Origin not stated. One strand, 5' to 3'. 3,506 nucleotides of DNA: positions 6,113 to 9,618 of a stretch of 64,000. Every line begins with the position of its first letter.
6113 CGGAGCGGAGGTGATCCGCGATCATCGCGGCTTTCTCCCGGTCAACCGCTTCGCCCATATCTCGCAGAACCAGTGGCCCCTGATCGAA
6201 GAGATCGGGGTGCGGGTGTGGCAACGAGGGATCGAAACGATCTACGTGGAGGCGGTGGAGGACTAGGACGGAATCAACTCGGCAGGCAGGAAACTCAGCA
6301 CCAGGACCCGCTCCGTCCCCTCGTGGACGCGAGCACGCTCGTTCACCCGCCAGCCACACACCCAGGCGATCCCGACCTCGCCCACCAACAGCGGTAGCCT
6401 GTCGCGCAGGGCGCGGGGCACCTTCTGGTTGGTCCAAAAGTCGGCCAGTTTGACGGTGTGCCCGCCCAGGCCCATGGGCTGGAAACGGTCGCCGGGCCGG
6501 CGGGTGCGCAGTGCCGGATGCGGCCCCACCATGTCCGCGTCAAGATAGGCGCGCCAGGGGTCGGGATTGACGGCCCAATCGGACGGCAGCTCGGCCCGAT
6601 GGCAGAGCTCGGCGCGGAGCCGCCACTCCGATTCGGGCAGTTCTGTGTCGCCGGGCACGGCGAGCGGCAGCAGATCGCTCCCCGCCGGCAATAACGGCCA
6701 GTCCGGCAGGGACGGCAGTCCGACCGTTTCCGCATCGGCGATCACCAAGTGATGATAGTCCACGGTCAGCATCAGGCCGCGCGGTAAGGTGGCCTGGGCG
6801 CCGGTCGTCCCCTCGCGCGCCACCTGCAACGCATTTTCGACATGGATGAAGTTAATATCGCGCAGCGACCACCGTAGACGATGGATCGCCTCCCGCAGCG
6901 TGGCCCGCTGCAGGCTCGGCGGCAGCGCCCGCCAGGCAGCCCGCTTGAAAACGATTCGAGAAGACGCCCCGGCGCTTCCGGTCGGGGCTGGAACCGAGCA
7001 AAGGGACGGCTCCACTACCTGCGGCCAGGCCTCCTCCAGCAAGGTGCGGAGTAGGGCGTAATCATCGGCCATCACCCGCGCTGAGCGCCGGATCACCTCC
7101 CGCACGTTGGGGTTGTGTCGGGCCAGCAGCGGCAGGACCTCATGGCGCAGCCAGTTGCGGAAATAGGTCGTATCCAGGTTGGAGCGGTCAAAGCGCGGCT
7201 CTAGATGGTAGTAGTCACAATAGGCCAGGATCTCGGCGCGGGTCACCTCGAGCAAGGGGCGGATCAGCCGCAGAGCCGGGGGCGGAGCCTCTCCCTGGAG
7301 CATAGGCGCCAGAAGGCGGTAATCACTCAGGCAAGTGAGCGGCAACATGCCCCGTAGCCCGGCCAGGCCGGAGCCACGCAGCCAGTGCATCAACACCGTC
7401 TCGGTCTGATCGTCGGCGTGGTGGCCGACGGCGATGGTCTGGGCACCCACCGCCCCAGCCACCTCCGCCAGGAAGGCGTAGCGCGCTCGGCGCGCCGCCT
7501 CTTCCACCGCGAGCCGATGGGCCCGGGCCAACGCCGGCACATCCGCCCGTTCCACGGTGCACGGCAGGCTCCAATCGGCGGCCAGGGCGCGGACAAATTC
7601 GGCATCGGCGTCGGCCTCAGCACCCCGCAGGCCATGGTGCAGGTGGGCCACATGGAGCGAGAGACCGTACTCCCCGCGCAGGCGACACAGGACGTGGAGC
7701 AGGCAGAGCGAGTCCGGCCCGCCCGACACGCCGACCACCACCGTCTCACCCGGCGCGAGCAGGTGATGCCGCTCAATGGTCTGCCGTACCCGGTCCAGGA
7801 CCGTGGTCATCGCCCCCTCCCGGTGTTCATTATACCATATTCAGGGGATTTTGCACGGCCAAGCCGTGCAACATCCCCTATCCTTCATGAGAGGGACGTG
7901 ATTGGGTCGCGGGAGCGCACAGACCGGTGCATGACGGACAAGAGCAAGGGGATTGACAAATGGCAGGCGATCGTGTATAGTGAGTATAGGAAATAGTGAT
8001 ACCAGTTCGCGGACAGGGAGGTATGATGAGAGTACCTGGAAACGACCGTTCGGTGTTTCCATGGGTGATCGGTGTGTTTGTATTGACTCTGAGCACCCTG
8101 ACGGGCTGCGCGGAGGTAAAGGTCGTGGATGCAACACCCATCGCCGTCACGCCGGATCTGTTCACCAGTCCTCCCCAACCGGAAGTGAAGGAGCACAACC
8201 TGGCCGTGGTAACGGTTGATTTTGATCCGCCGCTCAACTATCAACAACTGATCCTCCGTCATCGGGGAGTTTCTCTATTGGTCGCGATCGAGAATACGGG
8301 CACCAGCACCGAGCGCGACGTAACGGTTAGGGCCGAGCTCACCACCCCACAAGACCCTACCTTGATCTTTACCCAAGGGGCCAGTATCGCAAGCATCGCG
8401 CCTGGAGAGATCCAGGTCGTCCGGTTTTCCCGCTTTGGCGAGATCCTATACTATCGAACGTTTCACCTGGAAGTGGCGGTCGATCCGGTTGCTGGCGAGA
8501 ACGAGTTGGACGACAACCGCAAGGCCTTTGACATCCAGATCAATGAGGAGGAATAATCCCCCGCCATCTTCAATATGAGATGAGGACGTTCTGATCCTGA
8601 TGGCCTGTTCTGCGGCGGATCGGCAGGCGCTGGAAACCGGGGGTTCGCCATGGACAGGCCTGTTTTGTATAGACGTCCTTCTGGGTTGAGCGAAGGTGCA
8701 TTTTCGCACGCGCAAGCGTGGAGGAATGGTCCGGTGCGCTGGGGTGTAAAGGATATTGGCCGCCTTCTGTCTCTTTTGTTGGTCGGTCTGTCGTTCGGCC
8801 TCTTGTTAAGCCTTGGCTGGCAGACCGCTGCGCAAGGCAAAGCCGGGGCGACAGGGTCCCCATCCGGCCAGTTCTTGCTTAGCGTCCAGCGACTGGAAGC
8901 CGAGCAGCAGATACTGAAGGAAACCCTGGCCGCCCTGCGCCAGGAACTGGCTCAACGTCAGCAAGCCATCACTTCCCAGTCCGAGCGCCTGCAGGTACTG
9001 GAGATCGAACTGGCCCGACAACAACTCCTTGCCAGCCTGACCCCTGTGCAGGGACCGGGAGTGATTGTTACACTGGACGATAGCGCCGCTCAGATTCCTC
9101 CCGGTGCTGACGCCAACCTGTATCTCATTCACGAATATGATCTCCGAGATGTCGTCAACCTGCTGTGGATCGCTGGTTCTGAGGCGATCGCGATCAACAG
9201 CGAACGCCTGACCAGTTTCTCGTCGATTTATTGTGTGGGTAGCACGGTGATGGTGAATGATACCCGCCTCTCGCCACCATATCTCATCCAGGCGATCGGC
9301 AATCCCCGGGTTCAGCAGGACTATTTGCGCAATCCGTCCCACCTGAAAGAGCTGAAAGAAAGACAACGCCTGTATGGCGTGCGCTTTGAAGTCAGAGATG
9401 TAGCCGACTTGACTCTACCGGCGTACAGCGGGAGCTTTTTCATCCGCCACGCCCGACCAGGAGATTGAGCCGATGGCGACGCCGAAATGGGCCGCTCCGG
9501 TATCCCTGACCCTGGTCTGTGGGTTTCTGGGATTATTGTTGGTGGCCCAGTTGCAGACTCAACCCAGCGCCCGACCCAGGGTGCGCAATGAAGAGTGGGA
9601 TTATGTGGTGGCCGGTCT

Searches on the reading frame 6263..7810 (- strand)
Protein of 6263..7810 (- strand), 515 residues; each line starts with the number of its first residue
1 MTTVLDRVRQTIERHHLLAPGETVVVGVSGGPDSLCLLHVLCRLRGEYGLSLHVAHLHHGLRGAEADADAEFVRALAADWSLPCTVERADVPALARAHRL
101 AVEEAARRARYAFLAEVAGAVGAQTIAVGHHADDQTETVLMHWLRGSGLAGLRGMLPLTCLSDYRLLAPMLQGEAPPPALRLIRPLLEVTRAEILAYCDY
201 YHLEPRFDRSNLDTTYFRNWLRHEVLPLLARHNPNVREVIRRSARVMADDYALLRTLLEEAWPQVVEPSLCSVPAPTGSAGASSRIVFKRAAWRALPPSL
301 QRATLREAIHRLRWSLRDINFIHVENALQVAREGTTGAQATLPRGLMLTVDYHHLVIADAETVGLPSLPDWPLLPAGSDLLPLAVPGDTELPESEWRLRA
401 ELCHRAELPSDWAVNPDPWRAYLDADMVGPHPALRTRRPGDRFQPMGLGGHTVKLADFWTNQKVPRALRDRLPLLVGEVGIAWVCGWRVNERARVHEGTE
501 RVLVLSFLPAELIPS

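Call 10: find_related_loci(query=window:6263-7810:-, collection=genome_contigs, flank=10000)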
Query window:6263-7810:- (515 aa) in genome_contigs; peptide patterns used: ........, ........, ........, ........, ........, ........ (x = any residue, [..] = any of these).
454 stretches matched a pattern; 252 encode a relative of the query (tblastn E <= 1e-3); the best 80 are kept; 80 distinct loci.
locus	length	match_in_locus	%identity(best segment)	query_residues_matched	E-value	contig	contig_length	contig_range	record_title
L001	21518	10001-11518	68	1-508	0e+0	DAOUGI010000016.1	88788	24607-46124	MAG TPA_asm: Anaerolineae bacterium isolate R44_137 k83_4518447, whole genome shotgun sequence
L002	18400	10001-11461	59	3-508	9e-179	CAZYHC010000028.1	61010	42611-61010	MAG TPA_asm: uncultured Anaerolineales bacterium isolate binchicken_co294_99 genome assembly, contig: NODE_818_length_61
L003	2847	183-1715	57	4-510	0e+0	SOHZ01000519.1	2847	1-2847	MAG: Anaerolineales bacterium isolate E26_bin7 NODE_3260_length_2847_cov_12.996418, whole genome shotgun sequence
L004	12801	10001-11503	58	4-515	2e-173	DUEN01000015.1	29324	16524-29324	MAG TPA_asm: Caldilineae bacterium isolate J4 Contig15, whole genome shotgun sequence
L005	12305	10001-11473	58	4-505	2e-169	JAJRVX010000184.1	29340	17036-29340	MAG: Chloroflexota bacterium isolate Dive96_bin10.82 k141_1678313, whole genome shotgun sequence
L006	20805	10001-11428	61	21-507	1e-166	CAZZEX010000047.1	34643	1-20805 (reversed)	MAG TPA_asm: uncultured Anaerolineales bacterium isolate SRP214966_co5_324 genome assembly, contig: NODE_748_length_3464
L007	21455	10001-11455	57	4-507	6e-166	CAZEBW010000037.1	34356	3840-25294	MAG TPA_asm: uncultured Anaerolineae bacterium isolate binchicken_co17_112 genome assembly, contig: NODE_3540_length_343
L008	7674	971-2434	57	1-507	8e-166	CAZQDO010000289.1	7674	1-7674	MAG TPA_asm: uncultured Anaerolineae bacterium isolate binchicken_co338_52 genome assembly, contig: NODE_2714_length_767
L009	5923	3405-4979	57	1-515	8e-165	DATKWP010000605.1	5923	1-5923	MAG TPA_asm: Anaerolineae bacterium isolate SMAG_U14166 k141_5039917, whole genome shotgun sequence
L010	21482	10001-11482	58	4-507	2e-163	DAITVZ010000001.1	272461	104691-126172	MAG TPA_asm: Chloroflexota bacterium isolate CTOTU19863 NODE_15_length_272461_cov_7.691699, whole genome shotgun sequenc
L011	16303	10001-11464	56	1-507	1e-162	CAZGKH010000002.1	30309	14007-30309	MAG TPA_asm: uncultured Anaerolineae bacterium isolate binchicken_co275_239 genome assembly, contig: NODE_1663_length_30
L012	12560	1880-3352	56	2-505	7e-161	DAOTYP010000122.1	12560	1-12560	MAG TPA_asm: Anaerolineae bacterium isolate H27_366 k135_2522416, whole genome shotgun sequence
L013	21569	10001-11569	69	1-512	0e+0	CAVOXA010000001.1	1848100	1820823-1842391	MAG: uncultured Chloroflexia bacterium isolate MFD09964.bin.2.208 genome assembly, contig: contig_11159, whole genome sh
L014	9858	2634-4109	59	1-507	6e-158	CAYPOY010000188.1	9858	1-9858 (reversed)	MAG TPA_asm: uncultured Anaerolineales bacterium isolate SRP214966_co5_314 genome assembly, contig: NODE_6873_length_985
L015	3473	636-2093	59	4-507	4e-164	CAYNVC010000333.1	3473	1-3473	MAG TPA_asm: uncultured Anaerolineales bacterium isolate binchicken_co67_58 genome assembly, contig: NODE_36923_length_3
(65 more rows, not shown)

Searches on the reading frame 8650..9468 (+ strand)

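Call 66: search_protein_families(library=pfam, proteins=[window:8650-9468:+], max_evalue=0.00001)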
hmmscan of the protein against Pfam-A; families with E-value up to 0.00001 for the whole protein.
window:8650-9468:+ (272 aa): 1 family
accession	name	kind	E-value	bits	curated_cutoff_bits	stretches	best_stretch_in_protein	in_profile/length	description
PF05949.17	DUF881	-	1.2e-39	135.9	25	1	121-268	2-145/146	Bacterial protein of unknown function (DUF881)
